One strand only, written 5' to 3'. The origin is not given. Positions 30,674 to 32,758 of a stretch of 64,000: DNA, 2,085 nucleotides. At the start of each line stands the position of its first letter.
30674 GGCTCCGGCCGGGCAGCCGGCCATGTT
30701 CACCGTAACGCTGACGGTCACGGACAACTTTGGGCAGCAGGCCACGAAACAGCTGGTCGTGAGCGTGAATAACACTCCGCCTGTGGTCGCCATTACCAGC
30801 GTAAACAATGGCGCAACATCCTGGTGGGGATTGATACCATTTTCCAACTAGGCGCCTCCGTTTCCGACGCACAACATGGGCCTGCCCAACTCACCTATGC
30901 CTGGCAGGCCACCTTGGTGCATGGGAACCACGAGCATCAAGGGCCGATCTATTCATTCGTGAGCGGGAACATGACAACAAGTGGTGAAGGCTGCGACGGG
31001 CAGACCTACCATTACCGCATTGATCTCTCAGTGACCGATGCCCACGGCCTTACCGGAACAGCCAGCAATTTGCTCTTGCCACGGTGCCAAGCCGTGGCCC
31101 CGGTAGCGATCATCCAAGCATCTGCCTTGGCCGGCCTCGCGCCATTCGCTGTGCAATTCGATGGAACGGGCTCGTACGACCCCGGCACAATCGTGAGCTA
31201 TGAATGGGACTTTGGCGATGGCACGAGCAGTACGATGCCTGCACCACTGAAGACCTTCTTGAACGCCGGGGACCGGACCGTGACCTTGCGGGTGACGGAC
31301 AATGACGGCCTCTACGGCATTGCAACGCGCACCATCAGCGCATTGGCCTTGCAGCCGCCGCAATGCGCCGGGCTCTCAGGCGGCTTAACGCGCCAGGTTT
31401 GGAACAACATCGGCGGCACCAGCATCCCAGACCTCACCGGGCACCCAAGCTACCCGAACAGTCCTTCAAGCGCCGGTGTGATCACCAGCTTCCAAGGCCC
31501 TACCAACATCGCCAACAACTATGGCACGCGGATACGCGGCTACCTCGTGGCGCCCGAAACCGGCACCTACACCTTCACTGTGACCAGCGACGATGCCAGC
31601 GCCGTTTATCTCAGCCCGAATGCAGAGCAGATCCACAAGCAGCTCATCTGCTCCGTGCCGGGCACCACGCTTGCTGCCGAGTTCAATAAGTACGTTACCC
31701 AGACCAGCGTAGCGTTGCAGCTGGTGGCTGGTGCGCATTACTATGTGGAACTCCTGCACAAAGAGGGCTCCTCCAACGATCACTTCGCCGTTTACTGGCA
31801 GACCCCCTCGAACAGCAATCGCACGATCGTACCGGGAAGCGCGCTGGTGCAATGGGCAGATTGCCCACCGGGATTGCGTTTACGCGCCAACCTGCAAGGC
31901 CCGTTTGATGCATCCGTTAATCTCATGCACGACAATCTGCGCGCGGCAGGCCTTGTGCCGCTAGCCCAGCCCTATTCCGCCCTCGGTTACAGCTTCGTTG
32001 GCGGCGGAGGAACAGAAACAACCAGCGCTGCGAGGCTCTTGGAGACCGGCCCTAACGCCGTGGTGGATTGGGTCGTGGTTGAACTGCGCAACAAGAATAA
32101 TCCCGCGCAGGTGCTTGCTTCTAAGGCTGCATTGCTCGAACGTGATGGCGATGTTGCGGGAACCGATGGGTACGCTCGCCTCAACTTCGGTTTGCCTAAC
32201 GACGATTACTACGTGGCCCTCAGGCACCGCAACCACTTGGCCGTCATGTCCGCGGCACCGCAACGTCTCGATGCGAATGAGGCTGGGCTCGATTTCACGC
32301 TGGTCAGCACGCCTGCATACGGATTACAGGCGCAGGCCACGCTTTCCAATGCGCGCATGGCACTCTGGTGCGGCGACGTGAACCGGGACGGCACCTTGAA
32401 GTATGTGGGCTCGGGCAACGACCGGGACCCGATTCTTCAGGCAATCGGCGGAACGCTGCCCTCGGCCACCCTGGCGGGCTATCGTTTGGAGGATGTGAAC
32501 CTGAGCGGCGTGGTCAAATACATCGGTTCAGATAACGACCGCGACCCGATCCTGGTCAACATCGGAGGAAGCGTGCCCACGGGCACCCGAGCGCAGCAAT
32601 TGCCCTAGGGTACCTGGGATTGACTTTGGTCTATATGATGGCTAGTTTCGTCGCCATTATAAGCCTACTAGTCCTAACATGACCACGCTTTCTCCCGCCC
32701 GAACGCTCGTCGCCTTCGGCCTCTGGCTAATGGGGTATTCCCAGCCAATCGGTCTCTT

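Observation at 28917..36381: Tandem pair of ~1230-aa secreted paralogs with an unusual architecture: PQQ-type sugar-dehydrogenase beta-propeller + PKD x3 + PA14 + duplicated NDRDPIL C-terminal module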

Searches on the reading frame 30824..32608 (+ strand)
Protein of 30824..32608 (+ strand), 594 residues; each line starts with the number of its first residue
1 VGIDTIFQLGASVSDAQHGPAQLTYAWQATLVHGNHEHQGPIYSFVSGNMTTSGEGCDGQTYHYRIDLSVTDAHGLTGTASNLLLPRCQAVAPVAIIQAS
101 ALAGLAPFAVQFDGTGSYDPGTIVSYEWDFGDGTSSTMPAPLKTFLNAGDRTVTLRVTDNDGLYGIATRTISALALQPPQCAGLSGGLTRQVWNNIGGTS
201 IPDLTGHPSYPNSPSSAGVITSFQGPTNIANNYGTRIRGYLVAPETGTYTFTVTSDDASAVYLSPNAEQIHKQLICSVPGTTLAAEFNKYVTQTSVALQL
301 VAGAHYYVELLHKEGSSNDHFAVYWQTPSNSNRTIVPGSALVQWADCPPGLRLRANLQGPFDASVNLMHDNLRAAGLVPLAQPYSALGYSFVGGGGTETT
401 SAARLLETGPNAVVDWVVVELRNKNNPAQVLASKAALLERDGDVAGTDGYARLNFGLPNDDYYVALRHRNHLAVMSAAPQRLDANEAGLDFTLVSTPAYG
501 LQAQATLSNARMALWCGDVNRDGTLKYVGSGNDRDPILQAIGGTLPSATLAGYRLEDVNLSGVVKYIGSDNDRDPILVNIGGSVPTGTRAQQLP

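Call 80: find_encoding_contigs(protein=window:30824-32608:+, flank=6000, max_places=2)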
Protein window:30824-32608:+ (594 aa): no gene with exactly this product is on record in the collection.
